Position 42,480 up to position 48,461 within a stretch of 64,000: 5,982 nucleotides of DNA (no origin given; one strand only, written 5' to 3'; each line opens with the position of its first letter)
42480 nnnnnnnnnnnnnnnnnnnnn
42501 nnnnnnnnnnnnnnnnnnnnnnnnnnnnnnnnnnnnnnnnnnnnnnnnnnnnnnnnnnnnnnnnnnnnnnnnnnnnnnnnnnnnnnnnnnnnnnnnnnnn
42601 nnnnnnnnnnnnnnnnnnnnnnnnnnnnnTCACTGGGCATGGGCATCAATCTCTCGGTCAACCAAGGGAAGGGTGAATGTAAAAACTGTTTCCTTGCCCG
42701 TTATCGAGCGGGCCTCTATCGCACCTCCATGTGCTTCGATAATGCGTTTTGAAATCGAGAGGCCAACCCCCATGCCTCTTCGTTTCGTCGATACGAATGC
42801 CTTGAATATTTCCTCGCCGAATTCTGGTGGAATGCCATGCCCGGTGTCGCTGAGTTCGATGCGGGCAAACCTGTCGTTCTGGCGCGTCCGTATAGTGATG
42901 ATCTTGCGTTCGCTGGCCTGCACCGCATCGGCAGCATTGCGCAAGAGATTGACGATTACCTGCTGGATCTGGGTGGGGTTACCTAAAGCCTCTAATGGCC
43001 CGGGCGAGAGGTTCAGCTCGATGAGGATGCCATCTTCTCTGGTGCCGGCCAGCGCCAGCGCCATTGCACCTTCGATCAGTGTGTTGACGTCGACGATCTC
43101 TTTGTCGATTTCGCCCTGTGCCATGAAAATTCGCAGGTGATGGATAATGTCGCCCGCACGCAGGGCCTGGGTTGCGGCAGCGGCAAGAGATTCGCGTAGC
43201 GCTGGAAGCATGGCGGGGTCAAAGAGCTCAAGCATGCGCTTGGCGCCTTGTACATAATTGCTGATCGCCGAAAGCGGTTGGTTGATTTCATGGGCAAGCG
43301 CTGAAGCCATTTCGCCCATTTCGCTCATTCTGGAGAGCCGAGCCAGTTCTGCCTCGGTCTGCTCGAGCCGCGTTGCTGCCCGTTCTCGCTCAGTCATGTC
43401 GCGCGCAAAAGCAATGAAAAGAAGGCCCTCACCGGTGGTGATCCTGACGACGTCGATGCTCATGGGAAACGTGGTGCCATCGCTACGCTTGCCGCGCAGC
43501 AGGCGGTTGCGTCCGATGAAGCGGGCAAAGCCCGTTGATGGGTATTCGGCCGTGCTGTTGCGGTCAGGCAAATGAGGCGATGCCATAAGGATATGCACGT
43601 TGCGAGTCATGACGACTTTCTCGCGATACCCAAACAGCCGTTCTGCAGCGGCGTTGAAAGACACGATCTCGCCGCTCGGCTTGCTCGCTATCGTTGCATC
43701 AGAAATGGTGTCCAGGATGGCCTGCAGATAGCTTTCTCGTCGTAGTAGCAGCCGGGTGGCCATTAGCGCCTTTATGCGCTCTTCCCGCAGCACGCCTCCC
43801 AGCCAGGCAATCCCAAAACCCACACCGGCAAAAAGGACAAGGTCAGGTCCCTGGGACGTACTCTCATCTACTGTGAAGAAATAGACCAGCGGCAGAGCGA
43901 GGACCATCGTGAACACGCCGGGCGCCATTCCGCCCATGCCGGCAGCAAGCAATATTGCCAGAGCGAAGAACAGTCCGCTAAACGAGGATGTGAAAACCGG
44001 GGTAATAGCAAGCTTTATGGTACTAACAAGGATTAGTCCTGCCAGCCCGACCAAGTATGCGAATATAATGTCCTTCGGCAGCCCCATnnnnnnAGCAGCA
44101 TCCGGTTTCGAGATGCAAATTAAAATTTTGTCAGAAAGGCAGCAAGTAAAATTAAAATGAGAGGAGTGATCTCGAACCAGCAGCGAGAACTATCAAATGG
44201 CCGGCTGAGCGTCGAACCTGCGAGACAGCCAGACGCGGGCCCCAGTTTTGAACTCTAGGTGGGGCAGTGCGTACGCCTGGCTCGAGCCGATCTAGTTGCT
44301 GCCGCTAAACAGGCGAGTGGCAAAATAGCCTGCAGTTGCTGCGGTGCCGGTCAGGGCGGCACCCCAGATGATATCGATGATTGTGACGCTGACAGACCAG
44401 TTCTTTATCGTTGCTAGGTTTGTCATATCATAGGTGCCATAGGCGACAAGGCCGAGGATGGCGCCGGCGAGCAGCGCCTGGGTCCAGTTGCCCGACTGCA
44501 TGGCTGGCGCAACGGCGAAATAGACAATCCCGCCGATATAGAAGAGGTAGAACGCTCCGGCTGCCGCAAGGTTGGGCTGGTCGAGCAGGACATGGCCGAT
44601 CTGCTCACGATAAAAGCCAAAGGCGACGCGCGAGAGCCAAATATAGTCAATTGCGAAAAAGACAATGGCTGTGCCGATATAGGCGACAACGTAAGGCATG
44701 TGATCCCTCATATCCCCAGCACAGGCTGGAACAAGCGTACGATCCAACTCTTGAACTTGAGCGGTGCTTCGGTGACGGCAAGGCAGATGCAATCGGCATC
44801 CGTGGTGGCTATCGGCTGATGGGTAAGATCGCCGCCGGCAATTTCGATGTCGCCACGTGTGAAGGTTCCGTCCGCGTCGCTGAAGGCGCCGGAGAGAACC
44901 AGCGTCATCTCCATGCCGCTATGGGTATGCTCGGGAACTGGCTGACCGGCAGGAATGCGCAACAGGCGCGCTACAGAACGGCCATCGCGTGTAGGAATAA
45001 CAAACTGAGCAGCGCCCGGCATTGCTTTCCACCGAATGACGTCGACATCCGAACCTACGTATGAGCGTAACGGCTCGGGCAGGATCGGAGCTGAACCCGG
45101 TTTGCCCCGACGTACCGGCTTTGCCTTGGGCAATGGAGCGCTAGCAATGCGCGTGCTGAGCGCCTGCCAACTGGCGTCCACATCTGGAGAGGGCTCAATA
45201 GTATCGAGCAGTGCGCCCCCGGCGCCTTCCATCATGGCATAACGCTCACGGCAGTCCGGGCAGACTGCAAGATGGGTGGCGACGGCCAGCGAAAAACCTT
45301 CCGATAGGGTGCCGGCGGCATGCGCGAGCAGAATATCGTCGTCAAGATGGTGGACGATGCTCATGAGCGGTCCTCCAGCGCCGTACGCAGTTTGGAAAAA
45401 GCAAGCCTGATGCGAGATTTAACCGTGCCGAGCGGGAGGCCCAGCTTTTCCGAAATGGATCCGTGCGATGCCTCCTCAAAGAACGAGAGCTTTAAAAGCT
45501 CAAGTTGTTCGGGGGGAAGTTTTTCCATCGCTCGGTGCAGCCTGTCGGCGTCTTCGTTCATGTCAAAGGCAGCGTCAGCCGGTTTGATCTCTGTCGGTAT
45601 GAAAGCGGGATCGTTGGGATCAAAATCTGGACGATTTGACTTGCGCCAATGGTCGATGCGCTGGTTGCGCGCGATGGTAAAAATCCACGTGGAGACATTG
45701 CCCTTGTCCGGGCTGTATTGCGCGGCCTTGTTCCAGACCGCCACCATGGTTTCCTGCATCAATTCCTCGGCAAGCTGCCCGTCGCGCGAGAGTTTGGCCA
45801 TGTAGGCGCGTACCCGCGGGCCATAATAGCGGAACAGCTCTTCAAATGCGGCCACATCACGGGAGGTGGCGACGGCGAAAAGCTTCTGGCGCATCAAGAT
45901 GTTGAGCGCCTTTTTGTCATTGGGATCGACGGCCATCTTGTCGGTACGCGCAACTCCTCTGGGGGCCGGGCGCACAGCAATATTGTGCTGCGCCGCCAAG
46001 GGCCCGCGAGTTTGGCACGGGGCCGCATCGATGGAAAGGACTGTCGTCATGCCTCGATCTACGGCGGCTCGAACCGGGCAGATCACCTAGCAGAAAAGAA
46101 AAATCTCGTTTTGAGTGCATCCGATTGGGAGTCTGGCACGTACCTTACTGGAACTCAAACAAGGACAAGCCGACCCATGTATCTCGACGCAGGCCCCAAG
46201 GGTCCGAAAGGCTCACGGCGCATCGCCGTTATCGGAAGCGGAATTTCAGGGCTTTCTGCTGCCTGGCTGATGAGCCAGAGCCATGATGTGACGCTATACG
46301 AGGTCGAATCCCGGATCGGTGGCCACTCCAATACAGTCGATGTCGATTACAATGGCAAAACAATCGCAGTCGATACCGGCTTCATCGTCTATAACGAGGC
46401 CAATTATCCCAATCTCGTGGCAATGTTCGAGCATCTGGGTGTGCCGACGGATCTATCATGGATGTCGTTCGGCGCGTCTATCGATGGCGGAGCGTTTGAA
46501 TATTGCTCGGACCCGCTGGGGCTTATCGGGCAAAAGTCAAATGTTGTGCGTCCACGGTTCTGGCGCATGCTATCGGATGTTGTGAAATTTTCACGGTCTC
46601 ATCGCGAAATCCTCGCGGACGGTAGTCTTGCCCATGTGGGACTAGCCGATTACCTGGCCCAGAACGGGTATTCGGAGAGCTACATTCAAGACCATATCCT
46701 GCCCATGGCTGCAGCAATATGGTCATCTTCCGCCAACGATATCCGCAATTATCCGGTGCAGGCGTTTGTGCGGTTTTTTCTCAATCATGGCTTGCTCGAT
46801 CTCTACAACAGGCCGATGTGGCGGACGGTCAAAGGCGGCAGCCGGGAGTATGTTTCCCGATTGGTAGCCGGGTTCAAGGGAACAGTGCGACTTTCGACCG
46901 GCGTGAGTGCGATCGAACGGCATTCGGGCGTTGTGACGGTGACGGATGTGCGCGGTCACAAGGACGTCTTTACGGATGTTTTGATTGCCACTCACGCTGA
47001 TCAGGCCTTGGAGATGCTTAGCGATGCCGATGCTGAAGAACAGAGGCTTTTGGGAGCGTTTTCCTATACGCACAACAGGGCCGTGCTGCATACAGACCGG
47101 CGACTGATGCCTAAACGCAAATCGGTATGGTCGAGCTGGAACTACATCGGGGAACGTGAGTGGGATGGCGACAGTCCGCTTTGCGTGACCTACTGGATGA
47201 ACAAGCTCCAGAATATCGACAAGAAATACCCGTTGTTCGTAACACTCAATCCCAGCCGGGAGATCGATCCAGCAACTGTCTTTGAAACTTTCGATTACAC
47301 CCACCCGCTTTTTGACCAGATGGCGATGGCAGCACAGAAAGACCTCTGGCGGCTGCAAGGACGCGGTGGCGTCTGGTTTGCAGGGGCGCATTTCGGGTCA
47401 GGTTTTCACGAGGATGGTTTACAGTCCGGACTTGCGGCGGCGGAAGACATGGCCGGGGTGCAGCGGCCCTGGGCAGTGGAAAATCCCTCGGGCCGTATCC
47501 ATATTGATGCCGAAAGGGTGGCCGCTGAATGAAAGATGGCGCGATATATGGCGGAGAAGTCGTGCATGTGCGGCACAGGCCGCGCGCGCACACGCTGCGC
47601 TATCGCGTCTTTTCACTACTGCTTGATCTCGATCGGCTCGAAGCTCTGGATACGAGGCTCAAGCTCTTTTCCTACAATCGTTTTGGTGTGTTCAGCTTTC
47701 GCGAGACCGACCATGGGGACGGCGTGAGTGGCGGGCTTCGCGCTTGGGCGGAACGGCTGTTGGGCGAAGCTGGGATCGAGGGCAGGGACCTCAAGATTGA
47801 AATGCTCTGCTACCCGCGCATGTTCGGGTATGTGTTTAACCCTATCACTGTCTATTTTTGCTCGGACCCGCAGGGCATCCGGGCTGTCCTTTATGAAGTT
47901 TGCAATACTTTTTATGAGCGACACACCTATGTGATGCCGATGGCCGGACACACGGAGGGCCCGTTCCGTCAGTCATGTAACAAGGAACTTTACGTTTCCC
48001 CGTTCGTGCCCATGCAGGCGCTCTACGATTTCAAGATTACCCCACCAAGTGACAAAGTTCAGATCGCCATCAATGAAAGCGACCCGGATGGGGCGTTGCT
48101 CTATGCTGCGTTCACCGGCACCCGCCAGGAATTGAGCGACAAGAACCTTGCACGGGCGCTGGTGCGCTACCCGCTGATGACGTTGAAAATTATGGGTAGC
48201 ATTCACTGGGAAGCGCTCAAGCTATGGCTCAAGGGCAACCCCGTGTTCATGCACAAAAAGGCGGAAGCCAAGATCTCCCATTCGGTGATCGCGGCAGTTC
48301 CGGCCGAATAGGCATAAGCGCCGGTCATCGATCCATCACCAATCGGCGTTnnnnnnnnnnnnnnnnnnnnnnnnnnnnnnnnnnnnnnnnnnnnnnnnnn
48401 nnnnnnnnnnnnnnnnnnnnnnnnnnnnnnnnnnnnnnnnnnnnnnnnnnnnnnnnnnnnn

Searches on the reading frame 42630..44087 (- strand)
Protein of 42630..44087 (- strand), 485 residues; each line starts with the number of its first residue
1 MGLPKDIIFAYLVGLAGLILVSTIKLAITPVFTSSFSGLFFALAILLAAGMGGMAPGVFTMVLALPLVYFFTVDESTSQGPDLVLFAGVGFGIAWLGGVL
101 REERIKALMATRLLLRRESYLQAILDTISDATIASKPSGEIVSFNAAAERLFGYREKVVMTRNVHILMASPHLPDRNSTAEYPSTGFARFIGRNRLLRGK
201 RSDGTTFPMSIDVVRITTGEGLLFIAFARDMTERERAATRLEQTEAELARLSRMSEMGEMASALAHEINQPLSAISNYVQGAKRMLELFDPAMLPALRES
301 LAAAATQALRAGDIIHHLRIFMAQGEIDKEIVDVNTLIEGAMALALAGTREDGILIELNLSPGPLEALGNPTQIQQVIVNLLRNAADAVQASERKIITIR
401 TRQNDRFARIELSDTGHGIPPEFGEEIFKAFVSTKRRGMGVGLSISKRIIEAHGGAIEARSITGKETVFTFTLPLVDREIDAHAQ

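Call 15: search_protein_families(library=pfam, proteins=[window:42630-44087:-])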
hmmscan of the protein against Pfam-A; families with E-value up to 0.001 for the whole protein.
window:42630-44087:- (485 aa): 6 families
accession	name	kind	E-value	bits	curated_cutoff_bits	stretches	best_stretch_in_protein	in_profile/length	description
PF02518.31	HATPase_c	-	1.4e-23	83.9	26.4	1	369-475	1-109/111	Histidine kinase-, DNA gyrase B-, and HSP90-like ATPase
PF00989.32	PAS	-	6.4e-12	45.9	22.6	1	121-231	3-113/113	PAS fold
PF13426.13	PAS_9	-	2.8e-09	37.6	27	1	132-233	4-103/103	PAS domain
PF00512.31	HisKA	-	7.5e-07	29.5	26.9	1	257-319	2-58/66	His Kinase A (phospho-acceptor) domain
PF14501.12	HATPase_c_5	-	1.2e-06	28.8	22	1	372-471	4-97/102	GHKL domain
PF13188.13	PAS_8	-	7.5e-05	22.9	21.8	1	120-174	2-53/65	PAS domain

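Call 25: search_solved_structures(query=window:42630-44087:-, show_alignments=2)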
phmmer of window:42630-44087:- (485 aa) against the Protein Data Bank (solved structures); distinct sequences matched with E-value up to 0.001: 72 (the best 60 are shown).
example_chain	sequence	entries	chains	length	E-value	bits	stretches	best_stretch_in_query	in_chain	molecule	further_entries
8a7f_A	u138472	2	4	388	3.3e-70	240.3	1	120-478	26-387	Putative Sensory box protein,Sensor protein FixL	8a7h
8a3u_A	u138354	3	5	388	1e-69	238.7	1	120-478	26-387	Putative Sensory box protein,Sensor protein FixL | Putative Sensory box protein,Putative Sensory box protein,Sensor protein FixL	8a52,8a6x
4gcz_A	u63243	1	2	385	8.6e-69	235.7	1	140-483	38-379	Blue-light photoreceptor, Sensor protein fixL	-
1d06_A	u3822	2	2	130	2.3e-25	92.5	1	114-232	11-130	nitrogen fixation regulatory protein fixL | FIXL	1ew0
3a0r_A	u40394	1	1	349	6.4e-24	87.8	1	118-475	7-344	Sensor protein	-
8js5_A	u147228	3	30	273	3.1e-23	85.5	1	113-248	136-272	Sensor protein FixL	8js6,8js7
9jfj_A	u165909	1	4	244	4.8e-23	84.9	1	245-475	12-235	Sensor histidine kinase ZraS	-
1dp6_A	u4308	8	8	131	3.1e-22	82.2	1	117-243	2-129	FIXL PROTEIN | SENSOR PROTEIN FIXL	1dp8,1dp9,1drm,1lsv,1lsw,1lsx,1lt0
2cmn_A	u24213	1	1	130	6.2e-22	81.2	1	117-243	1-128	SENSOR PROTEIN FIXL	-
1y28_A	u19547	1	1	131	2.1e-21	79.5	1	117-243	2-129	Sensor protein fixL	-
5uht_A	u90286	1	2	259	4.4e-21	78.4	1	246-474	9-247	Sensor histidine kinase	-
6azr_A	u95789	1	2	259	4.4e-21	78.4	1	246-474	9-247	Sensor histidine kinase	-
2c2a_A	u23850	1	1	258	4.5e-21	78.4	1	246-474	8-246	SENSOR HISTIDINE KINASE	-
3dge_A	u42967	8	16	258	4.6e-21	78.4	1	246-474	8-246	Sensor protein | Histidine kinase | Sensor histidine kinase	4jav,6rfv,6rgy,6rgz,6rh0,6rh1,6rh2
4jas_A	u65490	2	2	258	5.8e-21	78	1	246-474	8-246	Histidine kinase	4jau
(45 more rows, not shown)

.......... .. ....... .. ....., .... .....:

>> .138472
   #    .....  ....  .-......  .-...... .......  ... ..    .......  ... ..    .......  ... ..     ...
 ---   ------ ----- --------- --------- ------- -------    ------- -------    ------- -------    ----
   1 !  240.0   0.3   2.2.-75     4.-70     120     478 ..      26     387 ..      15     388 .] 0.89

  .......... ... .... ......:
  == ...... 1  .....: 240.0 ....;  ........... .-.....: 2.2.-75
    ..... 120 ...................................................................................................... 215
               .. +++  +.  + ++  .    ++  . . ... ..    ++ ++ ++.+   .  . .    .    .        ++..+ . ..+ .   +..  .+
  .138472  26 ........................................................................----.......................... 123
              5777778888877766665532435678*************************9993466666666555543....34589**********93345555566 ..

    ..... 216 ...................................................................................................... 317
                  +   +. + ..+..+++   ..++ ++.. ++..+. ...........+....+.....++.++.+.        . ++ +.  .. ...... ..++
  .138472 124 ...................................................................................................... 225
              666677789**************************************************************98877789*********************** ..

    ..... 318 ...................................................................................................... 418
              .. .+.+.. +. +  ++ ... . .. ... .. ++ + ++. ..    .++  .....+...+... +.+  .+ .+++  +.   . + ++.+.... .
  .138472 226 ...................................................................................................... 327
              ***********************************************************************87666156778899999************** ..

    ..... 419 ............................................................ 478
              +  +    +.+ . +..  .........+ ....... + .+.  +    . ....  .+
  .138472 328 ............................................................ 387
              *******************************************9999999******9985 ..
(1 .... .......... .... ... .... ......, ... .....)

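Call 47: search_protein_families(library=ncbifam, proteins=[window:42630-44087:-], max_evalue=0.001)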
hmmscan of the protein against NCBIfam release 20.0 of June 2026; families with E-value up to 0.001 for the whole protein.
window:42630-44087:- (485 aa): 80 families (the best 25 are shown)
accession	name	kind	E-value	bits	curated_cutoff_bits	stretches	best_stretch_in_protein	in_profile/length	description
NF041777.1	sens_FixL_Rhizob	equivalog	3.8e-105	352.3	850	1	114-477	118-483/485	sensor protein FixL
NF008468.0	PRK11360.1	equivalog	4e-53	180.7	646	1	110-477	260-610/616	two-component system sensor histidine kinase AtoS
NF052574.1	HisKinEspCMyxo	equivalog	2.8e-42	144.9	1200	1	136-477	305-639/785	serine histidine kinase EspC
NF040750.1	tetrathio_HK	equivalog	4.7e-37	127.7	750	1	231-463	312-542/555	tetrathionate respiration histidine kinase TtrS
NF010411.0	PRK13837.1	equivalog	1.1e-34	119.6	647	1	229-479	422-679/828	two-component system VirA-like sensor kinase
NF047794.1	HisKinPtgB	equivalog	8.8e-34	116.8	1000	1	228-462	413-642/656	two-component system sensor histidine kinase PgtB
NF052573.1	HisKinEspAMyxo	equivalog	2.8e-33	114.9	1400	1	116-483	254-619/755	serine histidine kinase EspA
NF007688.0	PRK10364.1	equivalog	3e-33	115.3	479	1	235-477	218-453/460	two-component system sensor histidine kinase ZraS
NF038348.1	T2SS_HK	subfamily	1.5e-29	102.9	450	1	308-475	408-573/574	histidine kinase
NF047466.1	hybrid_RR_LvrB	exception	1.6e-27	96.7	500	1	236-475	131-376/377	hybrid histidine kinase/response regulator LvrB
TIGR02916.1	PEP_his_kin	equivalog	8.8e-27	94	300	1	237-474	453-679/679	XrtA/PEP-CTERM system histidine kinase PrsK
NF053867.1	SprKinKinDBac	equivalog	1.5e-25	89.6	775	1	238-476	270-498/500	sporulation kinase KinD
TIGR02966.1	phoR_proteo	equivalog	2.4e-24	86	334.2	1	119-473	6-333/333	phosphate regulon sensor histidine kinase PhoR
NF008293.1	PRK11073.1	equivalog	3.2e-24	85.8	240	1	125-475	13-347/349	nitrogen regulation protein NR(II)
NF033092.0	HK_WalK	equivalog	1.3e-23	83.4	725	1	120-475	259-594/594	cell wall metabolism sensor histidine kinase WalK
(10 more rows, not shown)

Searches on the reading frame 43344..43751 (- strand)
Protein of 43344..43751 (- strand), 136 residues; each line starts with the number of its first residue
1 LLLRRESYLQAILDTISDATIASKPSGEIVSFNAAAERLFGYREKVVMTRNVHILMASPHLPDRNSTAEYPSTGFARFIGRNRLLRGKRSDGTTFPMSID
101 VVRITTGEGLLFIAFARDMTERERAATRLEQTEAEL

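Call 28: search_solved_structures(query=window:43344-43751:-, show_alignments=3, max_evalue=1e-10)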
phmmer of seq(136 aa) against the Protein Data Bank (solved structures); distinct sequences matched with E-value up to 1e-10: 7.
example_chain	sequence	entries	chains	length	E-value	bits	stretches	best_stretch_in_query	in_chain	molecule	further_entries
1d06_A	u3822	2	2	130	3.3e-26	95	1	4-120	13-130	nitrogen fixation regulatory protein fixL | FIXL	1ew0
8js5_A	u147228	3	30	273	7.4e-24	87.4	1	3-136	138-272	Sensor protein FixL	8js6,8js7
1dp6_A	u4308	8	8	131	2.2e-23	85.9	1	5-131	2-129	FIXL PROTEIN | SENSOR PROTEIN FIXL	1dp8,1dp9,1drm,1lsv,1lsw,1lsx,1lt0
2cmn_A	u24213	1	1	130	4.5e-23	84.9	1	5-131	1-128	SENSOR PROTEIN FIXL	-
1y28_A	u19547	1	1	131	1.6e-22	83.1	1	5-131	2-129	Sensor protein fixL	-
1xj4_A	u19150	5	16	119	1.3e-19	73.7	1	15-131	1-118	Sensor protein fixL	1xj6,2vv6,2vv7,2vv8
1xj2_A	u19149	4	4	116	1.1e-18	70.8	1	19-131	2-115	Sensor protein fixL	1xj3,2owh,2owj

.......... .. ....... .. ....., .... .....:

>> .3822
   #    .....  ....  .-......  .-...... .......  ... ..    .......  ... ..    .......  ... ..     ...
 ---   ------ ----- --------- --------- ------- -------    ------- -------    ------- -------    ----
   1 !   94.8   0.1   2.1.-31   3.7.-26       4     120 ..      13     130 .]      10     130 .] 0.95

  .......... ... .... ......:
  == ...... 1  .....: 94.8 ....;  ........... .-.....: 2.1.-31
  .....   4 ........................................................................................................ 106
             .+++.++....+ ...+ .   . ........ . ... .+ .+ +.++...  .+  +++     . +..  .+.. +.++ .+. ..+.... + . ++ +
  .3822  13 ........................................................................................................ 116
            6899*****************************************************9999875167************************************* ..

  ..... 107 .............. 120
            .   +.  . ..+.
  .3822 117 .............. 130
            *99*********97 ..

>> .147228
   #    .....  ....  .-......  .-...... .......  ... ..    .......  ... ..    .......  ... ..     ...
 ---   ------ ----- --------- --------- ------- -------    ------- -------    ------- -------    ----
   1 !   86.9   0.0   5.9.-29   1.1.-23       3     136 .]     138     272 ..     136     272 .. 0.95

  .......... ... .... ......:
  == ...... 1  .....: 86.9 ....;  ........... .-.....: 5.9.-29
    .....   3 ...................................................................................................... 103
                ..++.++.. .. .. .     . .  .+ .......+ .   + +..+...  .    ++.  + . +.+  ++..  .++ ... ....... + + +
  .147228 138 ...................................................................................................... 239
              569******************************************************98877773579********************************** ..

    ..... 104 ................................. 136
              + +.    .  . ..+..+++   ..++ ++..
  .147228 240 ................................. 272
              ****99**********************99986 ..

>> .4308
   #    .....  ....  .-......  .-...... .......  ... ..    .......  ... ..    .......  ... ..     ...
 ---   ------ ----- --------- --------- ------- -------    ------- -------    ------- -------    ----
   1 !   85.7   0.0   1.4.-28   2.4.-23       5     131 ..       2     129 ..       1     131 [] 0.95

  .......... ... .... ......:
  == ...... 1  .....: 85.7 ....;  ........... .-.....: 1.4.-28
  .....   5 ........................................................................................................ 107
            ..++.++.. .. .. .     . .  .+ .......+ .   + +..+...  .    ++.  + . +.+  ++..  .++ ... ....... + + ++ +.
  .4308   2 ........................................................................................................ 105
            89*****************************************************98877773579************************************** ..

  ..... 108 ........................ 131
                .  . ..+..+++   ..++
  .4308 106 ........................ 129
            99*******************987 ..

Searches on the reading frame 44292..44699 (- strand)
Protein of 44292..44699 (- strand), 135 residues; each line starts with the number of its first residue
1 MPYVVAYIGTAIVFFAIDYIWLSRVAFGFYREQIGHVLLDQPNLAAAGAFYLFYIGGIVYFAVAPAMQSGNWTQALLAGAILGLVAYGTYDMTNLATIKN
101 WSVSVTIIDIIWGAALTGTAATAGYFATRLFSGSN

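Call 15: search_protein_families(library=pfam, proteins=[window:44292-44699:-])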
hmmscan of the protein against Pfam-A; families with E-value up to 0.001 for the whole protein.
window:44292-44699:- (135 aa): 1 family
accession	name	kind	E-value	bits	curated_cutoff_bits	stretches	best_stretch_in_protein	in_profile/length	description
PF09945.14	DUF2177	-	5.5e-47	159.4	26.9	1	3-125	1-123/124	Predicted membrane protein (DUF2177)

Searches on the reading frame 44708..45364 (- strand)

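Call 15: search_protein_families(library=pfam, proteins=[window:44708-45364:-])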
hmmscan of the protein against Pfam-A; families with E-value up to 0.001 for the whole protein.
window:44708-45364:- (218 aa): 3 families
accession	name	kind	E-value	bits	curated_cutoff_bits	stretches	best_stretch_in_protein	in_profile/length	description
PF12973.13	Cupin_7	-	1.2e-11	44.8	27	1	106-198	7-101/105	ChrR Cupin-like domain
PF13490.11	zf-HC2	-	0.00033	21.1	22.2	1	12-39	8-35/35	Putative zinc-finger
PF07883.17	Cupin_2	-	0.00049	20.2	27.2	0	134-197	2-69/70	Cupin domain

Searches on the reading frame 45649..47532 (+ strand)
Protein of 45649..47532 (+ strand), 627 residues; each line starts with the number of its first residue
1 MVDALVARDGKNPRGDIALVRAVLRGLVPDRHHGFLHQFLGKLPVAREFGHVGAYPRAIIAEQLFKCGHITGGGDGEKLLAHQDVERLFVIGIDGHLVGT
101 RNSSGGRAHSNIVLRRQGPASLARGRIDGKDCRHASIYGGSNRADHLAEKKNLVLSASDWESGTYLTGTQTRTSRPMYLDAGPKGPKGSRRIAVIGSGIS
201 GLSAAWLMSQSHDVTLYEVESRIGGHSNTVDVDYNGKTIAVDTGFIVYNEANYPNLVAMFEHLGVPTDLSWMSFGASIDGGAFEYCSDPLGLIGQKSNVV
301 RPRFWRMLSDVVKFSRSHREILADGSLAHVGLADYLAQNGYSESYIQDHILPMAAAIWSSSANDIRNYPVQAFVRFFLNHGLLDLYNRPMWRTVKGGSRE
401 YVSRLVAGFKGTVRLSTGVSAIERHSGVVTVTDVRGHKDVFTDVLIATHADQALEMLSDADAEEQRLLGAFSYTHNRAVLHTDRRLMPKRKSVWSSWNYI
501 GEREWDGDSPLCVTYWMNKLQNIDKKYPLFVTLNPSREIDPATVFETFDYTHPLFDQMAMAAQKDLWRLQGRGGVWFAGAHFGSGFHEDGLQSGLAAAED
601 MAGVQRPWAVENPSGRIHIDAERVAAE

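Call 15: search_protein_families(library=pfam, proteins=[window:45649-47532:+])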
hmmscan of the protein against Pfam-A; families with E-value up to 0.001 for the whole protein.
window:45649-47532:+ (627 aa): 3 families
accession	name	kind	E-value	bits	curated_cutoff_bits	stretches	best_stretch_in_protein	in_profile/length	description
PF01593.30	Amino_oxidase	-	1.3e-21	77.9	19.8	1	199-601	1-442/443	Flavin containing amine oxidoreductase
PF13450.12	NAD_binding_8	-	1.1e-14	54.9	21.9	1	194-263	1-68/68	NAD(P)-binding Rossmann-like domain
PF01266.30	DAO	-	4.5e-06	26.9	27.9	1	191-227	1-39/353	FAD dependent oxidoreductase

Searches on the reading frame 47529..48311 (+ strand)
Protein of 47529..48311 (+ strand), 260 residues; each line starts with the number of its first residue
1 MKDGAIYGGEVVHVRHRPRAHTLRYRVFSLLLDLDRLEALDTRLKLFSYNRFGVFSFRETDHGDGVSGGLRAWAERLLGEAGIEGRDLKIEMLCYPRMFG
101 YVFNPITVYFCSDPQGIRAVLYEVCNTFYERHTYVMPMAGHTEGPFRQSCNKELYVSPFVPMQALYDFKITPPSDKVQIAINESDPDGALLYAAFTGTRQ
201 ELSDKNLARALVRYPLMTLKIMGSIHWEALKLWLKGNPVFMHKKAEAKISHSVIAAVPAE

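Call 15: search_protein_families(library=pfam, proteins=[window:47529-48311:+])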
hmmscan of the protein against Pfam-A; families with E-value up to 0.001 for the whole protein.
window:47529-48311:+ (260 aa): 1 family
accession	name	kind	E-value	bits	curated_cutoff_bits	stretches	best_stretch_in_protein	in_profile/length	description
PF07103.16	DUF1365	-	8.2e-79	265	25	1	6-244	1-234/235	Protein of unknown function (DUF1365)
